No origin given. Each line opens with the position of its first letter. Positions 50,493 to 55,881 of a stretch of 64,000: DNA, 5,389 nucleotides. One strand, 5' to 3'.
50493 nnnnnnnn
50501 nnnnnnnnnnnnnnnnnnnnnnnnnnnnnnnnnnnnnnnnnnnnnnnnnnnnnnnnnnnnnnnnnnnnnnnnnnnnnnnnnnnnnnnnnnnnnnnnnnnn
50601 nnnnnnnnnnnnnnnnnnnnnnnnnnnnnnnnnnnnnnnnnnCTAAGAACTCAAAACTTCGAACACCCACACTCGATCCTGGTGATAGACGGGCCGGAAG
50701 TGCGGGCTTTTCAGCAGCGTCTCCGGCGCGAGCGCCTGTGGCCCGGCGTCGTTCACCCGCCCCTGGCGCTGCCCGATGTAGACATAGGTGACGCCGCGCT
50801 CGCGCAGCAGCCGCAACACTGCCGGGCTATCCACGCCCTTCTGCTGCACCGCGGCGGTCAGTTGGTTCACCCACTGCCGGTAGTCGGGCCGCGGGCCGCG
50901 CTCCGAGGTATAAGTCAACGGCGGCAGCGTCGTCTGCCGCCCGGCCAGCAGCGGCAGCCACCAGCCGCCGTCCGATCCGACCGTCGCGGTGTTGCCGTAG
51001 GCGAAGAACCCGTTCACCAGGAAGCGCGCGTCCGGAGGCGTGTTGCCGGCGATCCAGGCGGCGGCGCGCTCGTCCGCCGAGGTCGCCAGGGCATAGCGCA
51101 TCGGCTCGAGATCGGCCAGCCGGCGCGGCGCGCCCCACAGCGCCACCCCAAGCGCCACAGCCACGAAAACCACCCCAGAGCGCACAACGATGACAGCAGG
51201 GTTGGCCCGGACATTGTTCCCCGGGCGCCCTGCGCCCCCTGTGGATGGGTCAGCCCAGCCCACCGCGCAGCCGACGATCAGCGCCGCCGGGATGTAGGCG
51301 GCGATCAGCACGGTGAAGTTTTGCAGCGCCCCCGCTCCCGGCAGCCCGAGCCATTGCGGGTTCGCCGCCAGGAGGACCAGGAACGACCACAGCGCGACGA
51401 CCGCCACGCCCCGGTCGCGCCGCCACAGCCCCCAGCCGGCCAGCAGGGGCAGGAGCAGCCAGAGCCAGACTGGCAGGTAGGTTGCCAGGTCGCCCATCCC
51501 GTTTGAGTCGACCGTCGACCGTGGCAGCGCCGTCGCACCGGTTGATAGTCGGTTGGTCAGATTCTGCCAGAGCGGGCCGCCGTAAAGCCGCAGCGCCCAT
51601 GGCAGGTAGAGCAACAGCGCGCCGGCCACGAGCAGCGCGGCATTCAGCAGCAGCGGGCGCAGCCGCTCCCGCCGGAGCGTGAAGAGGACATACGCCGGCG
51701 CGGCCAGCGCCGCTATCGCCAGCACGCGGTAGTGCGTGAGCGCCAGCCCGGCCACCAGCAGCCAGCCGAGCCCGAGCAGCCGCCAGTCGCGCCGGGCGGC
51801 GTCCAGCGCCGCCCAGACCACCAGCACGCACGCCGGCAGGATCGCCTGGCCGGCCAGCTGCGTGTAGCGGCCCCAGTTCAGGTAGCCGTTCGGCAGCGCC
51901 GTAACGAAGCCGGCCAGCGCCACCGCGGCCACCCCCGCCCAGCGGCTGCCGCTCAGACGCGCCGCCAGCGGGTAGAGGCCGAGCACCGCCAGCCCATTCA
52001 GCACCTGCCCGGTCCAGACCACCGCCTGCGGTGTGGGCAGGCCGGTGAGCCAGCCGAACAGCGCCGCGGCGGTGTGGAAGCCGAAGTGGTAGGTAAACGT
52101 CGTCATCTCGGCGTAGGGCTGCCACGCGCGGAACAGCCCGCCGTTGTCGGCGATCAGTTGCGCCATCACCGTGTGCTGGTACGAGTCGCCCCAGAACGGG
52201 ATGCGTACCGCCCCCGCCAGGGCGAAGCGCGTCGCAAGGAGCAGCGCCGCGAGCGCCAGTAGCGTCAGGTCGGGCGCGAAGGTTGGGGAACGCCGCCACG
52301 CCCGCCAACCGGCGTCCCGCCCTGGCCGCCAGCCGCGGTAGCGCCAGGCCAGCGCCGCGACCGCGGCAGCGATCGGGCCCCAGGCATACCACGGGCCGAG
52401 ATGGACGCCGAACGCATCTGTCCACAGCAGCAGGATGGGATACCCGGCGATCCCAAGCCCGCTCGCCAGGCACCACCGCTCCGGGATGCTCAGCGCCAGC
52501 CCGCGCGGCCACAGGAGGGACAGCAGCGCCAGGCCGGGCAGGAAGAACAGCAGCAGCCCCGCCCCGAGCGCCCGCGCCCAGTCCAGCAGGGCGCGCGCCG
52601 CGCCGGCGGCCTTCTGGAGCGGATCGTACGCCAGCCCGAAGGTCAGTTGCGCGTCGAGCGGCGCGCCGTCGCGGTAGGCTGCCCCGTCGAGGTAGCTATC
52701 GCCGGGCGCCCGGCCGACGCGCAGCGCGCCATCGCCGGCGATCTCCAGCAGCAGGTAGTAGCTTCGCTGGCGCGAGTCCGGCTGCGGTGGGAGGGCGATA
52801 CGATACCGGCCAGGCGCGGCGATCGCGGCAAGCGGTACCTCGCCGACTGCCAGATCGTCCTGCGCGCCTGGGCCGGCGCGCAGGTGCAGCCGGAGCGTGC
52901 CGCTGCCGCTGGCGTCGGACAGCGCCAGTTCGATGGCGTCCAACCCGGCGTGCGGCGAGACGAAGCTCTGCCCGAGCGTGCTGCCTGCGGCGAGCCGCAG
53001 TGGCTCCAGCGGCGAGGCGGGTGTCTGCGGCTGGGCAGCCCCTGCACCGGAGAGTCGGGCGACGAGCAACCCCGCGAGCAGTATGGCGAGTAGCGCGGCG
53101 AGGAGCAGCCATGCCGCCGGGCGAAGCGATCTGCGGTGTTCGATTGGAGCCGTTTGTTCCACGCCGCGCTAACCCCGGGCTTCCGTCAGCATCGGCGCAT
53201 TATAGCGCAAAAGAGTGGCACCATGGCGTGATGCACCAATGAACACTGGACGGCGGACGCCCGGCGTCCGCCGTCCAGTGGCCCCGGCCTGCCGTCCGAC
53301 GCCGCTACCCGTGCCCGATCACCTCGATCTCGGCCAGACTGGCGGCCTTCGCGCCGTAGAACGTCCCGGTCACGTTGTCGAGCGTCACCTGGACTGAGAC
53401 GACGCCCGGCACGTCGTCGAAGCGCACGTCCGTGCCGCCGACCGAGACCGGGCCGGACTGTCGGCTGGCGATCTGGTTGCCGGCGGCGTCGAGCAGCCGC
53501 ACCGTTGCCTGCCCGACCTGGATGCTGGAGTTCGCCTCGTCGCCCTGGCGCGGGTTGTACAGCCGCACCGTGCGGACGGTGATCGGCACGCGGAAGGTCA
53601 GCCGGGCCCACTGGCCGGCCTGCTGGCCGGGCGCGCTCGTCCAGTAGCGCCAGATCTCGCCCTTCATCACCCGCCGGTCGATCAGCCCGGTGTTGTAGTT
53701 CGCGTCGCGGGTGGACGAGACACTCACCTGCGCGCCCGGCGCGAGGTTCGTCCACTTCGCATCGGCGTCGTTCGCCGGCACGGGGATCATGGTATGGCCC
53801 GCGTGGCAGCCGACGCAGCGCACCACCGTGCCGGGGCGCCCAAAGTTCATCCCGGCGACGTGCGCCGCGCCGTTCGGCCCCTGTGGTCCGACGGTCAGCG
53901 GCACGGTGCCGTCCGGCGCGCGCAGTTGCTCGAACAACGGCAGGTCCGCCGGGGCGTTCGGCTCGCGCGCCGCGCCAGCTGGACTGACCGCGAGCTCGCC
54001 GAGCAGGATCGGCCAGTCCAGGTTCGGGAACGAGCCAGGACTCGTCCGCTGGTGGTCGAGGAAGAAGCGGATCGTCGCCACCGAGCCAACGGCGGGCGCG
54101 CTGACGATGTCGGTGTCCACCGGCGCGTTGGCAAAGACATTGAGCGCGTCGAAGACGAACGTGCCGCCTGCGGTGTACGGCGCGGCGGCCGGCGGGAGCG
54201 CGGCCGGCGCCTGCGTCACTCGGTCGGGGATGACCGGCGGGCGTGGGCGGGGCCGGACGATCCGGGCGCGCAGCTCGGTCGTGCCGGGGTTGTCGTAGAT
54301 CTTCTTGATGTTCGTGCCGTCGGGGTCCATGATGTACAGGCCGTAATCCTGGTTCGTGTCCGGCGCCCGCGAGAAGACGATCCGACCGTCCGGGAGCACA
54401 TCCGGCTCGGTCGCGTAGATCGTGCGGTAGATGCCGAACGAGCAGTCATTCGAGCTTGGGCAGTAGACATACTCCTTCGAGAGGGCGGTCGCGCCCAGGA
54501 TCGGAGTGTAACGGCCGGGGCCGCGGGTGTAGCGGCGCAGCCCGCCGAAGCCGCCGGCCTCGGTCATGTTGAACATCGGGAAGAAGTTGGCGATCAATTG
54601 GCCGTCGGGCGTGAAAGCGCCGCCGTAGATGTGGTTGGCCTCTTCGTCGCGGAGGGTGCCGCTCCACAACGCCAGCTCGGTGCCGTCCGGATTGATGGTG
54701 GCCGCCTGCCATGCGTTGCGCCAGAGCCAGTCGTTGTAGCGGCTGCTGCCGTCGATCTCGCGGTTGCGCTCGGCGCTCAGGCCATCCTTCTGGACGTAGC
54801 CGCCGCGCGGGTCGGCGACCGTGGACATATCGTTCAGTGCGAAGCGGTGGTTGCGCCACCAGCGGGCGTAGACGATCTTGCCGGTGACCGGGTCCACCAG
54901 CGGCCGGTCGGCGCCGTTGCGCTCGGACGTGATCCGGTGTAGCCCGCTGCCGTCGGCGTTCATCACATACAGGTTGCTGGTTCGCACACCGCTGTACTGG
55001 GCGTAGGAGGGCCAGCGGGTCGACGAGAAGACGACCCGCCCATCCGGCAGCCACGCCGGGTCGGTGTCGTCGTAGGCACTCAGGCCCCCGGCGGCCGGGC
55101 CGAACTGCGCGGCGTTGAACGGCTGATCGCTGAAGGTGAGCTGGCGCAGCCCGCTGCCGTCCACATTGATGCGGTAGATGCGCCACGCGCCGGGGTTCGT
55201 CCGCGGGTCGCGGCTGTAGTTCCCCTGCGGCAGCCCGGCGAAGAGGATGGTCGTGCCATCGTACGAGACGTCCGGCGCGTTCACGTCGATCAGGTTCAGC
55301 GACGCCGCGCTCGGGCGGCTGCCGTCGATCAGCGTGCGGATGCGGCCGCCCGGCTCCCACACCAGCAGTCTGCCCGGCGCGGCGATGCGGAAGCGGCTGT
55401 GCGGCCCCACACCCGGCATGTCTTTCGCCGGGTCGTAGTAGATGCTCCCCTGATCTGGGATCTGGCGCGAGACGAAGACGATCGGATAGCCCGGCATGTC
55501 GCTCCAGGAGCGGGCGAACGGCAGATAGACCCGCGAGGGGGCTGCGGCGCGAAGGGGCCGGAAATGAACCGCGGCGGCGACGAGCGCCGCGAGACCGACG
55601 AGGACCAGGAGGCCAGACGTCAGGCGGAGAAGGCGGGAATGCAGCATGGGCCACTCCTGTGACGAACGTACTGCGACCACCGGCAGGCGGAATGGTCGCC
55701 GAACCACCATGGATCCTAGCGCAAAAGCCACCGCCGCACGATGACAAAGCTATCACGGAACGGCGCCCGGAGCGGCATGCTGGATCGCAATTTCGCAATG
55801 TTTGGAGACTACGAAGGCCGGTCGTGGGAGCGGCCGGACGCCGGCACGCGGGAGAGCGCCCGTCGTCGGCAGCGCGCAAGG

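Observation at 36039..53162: Three paralogous GT-C-type polytopic membrane proteins, a small GT2 and a flippase-like protein: a candidate lipid-linked-sugar extracytoplasmic glycosylation module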

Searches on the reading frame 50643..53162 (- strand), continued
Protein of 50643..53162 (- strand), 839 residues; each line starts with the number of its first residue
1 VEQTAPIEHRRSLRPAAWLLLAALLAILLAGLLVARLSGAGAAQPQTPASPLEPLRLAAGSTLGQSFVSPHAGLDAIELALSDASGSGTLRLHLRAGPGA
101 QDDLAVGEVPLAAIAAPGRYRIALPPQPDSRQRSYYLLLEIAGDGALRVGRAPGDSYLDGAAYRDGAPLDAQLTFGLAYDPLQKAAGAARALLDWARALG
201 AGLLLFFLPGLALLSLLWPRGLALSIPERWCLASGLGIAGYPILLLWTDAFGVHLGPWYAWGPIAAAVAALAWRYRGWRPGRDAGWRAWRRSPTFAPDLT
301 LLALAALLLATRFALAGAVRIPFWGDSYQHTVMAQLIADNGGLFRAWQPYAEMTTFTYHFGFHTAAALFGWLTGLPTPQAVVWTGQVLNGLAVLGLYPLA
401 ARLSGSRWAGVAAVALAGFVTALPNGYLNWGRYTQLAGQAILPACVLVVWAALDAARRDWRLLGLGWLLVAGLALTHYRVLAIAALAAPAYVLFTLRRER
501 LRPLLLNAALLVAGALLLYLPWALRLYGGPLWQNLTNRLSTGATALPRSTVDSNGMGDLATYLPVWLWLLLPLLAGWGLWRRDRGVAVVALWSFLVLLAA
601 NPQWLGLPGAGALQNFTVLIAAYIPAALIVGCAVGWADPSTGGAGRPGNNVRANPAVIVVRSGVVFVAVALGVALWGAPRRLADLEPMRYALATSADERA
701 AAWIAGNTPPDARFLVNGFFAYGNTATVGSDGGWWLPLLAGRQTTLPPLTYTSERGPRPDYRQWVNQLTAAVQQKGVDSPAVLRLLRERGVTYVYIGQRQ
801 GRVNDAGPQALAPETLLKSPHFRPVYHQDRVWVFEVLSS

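Call 57: search_protein_families(library=pfam, proteins=[L037:19185-19784:+, L055:11585-12178:+, L055:8269-8997:+, L037:5699-8914:+, L037:21258-21944:+, L037:8911-9894:+, L037:14701-15594:+, L055:12895-13761:+], max_evalue=0.01)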
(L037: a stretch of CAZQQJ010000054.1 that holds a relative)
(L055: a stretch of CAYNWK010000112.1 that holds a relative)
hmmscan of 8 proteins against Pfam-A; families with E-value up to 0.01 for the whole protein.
L037:19185-19784:+ (199 aa): 1 family
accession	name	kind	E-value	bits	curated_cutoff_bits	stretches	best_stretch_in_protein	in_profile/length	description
PF13620.12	CarboxypepD_reg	-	0.0015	19.3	32.3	1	131-155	29-53/82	Carboxypeptidase regulatory-like domain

L055:11585-12178:+ (197 aa): 1 family
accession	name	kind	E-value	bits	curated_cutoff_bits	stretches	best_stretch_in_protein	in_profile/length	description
PF13620.12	CarboxypepD_reg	-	0.0053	17.5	32.3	0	132-155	30-53/82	Carboxypeptidase regulatory-like domain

L055:8269-8997:+ (242 aa): 7 families
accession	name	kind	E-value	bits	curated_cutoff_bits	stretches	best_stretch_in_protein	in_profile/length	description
PF08241.18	Methyltransf_11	-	7e-17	62.3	21.2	1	52-141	2-94/95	Methyltransferase domain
PF13649.12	Methyltransf_25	-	3.5e-12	47.3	27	1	52-138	3-97/97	Methyltransferase domain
PF13489.12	Methyltransf_23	-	3.4e-10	40.3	27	1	41-190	16-161/164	Methyltransferase domain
PF08242.18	Methyltransf_12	-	7.5e-08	33.4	30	1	52-139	2-97/98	Methyltransferase domain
PF13847.12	Methyltransf_31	-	7.9e-06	26.1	27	1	48-146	5-113/145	Methyltransferase domain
PF01209.24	Ubie_methyltran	-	4.2e-05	23.5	20.1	1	39-143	40-152/233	ubiE/COQ5 methyltransferase family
PF07021.18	MetW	-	0.003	17.6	21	1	45-177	12-142/193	Methionine biosynthesis protein MetW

L037:5699-8914:+ (1071 aa): 2 families
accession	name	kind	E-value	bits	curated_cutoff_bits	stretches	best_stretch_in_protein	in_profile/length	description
PF01551.29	Peptidase_M23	-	7.9e-11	42.5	28.7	1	203-308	3-90/96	Peptidase family M23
PF04151.21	PPC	-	8.1e-07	30.3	25.9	1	861-935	1-70/70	Bacterial pre-peptidase C-terminal domain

L037:21258-21944:+ (228 aa): 0 families

L037:8911-9894:+ (327 aa): 1 family
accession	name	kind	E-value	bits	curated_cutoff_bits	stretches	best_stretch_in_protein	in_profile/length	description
PF00535.33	Glycos_transf_2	-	4.3e-21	76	23.3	1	12-170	4-164/168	Glycosyl transferase family 2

L037:14701-15594:+ (297 aa): 5 families
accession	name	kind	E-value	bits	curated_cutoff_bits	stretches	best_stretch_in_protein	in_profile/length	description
PF00535.33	Glycos_transf_2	-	1.8e-18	67.4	23.3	1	7-179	2-164/168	Glycosyl transferase family 2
PF13632.12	Glyco_trans_2_3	-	1.8e-12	48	27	1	87-257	1-169/198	Glycosyl transferase family group 2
PF13641.12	Glyco_tranf_2_3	-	5.3e-10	40.1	27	1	5-220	3-212/230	Glycosyltransferase like family 2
PF10111.15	Glyco_tranf_2_2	-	0.00068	19.7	27.3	1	34-202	31-199/276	Glycosyltransferase like family 2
PF13712.12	Glyco_tranf_2_5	-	0.0083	16.3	27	0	162-231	133-201/210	Glycosyltransferase like family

L055:12895-13761:+ (288 aa): 0 families

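Call 76: fold_search(model_id=the predicted structure, library=pdb)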
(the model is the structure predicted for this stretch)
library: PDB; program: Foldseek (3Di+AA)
matches with E <= 10: 752; with E <= 0.001: 18
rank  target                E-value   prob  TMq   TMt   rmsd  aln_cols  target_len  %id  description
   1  8if8_B                1.1e-09  1.00  0.41  0.52  12.1       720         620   15  Arabinosyltransferase AftA (released 2023-05-31)
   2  8if8_C                2.8e-08  1.00  0.39  0.52  12.9       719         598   15  Arabinosyltransferase AftA (released 2023-05-31)
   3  6ezn_F                3.4e-07  1.00  0.41  0.51  11.2       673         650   13  Cryo-EM structure of the yeast oligosaccharyltransferase (OST) complex (released 2018-01-17)
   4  8pn9_A                3.5e-07  1.00  0.40  0.50  10.5       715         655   14  Structure of human oligosaccharyltransferase OST-A complex bound to NGI-1 (released 2024-05-08)
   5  7oci_F                3.8e-07  1.00  0.39  0.49  10.8       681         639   12  Cryo-EM structure of yeast Ost6p containing oligosaccharyltransferase complex (released 2022-02-16)
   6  7zli_A                3.8e-07  1.00  0.38  0.46   9.4       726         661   12  Cryo-EM structure of C-mannosyltransferase CeDPY19, in complex with Dol25-P-Man and bound to CMT2-Fab and anti-Fab nan (released 2023-01-11)
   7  7zlh_A                4.7e-07  1.00  0.36  0.44   9.9       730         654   12  Cryo-EM structure of C-mannosyltransferase CeDPY19, in apo state, bound to CMT2-Fab and anti-Fab nanobody (released 2023-01-11)
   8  7zlg_A                1.3e-06  1.00  0.32  0.38  10.7       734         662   12  Cryo-EM structure of C-mannosyltransferase CeDPY19, in complex with acceptor peptide and bound to CMT2-Fab and anti-Fa (released 2023-01-11)
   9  6ftg_5                1.4e-06  1.00  0.42  0.53  12.5       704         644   12  Subtomogram average of OST-containing ribosome-translocon complexes from canine rough microsomal membranes (released 2018-03-21)
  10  8agb_A                1.6e-06  1.00  0.41  0.52  11.0       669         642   12  Structure of yeast oligosaccharylransferase complex with lipid-linked oligosaccharide bound (released 2022-12-07)
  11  6s7o_A                2.1e-06  1.00  0.42  0.52  10.8       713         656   13  Cryo-EM structure of human oligosaccharyltransferase complex OST-A (released 2019-12-18)
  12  7e9s_A                5.2e-06  1.00  0.39  0.37  10.1       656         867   12  Archaeal oligosaccharyltransferase AglB from Archaeoglobus fulgidus in complex with an inhibitory peptide and a dolich (released 2021-09-08)
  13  6gxc_A                1.7e-05  1.00  0.31  0.35  11.7       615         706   11  Bacterial oligosaccharyltransferase PglB in complex with an inhibitory peptide and a reactive lipid-linked oligosaccha (released 2018-11-14)
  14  5f15                  2.5e-05  1.00  0.39  0.56  12.3       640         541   14  Crystal Structure of ArnT from Cupriavidus metallidurans bound to Undecaprenyl phosphate (released 2016-02-17)
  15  5ogl_A                2.7e-05  1.00  0.31  0.35  12.8       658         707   12  Structure of bacterial oligosaccharyltransferase PglB in complex with an acceptor peptide and an lipid-linked oligosac (released 2017-10-25)
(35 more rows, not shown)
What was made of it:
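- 50643..53162 (-): DUF6541 paralogue B (839 aa): N-terminal signal anchor, extracytoplasmic CBM-like beta-sandwich (aa ~55-180), GT-C membrane domain, C-terminal extracytoplasmic domain. Foldseek: AftA 1e-9 (call 76).
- All 18 Foldseek hits at E<=1e-3 are GT-C enzymes (call 76).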

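Call 80: search_protein_representatives(alignment_id=A1)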
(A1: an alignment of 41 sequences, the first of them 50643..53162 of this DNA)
Query: 41 sequences, 808 profile positions. Proteins with E-value up to 0.001 (for the whole library): 3963; up to 1e-10: 2639; up to 1e-30: 1613. The best 150 are listed.
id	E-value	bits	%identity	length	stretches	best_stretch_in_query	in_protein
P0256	0.0e+00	1157.6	-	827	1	1-807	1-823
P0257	0.0e+00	1055.1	-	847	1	6-807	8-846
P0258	0.0e+00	1047.2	-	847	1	7-807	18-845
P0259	0.0e+00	1041.5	-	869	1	6-807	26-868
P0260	0.0e+00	1040.0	-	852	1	5-807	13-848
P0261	0.0e+00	1029.9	-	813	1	4-807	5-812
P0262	0.0e+00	1024.0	-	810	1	5-807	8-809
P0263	1.7e-298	1008.8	-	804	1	7-806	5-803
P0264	2.4e-297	1005.1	-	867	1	6-806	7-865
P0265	3.1e-297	1004.7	-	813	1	4-807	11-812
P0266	7.5e-297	1003.4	-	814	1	7-807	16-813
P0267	4.7e-295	997.5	-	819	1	6-807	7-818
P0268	6.7e-295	997.0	-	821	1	10-807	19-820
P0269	9.1e-295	996.5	-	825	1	15-806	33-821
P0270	3.6e-293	991.2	-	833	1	4-806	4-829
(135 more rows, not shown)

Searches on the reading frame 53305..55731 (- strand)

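Call 5: search_protein_families(library=pfam, proteins=[window:53305-55731:-], max_evalue=0.01)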
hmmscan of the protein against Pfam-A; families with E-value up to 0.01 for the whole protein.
window:53305-55731:- (808 aa): 2 families
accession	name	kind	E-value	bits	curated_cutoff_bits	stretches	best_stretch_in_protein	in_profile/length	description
PF24135.1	DUF7402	-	1.3e-06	29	27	1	662-804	1-132/133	Domain of unknown function (DUF7402)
PF07676.18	PD40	-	6.2e-06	26.5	20.9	0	221-239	10-29/38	WD40-like Beta Propeller Repeat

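Call 10: search_protein_families(library=ncbifam, proteins=[window:53305-55731:-], max_evalue=0.1)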
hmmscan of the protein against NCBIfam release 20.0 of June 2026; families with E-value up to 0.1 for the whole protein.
window:53305-55731:- (808 aa): 2 families
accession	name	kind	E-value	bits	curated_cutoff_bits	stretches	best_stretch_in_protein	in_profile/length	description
TIGR02800.1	propeller_TolB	equivalog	5.1e-09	35.6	343.15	1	221-302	280-352/418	Tol-Pal system beta propeller repeat protein TolB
NF052339.1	hydrazine_alpha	equivalog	4e-07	28.3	800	1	441-498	362-418/804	hydrazine synthase subunit alpha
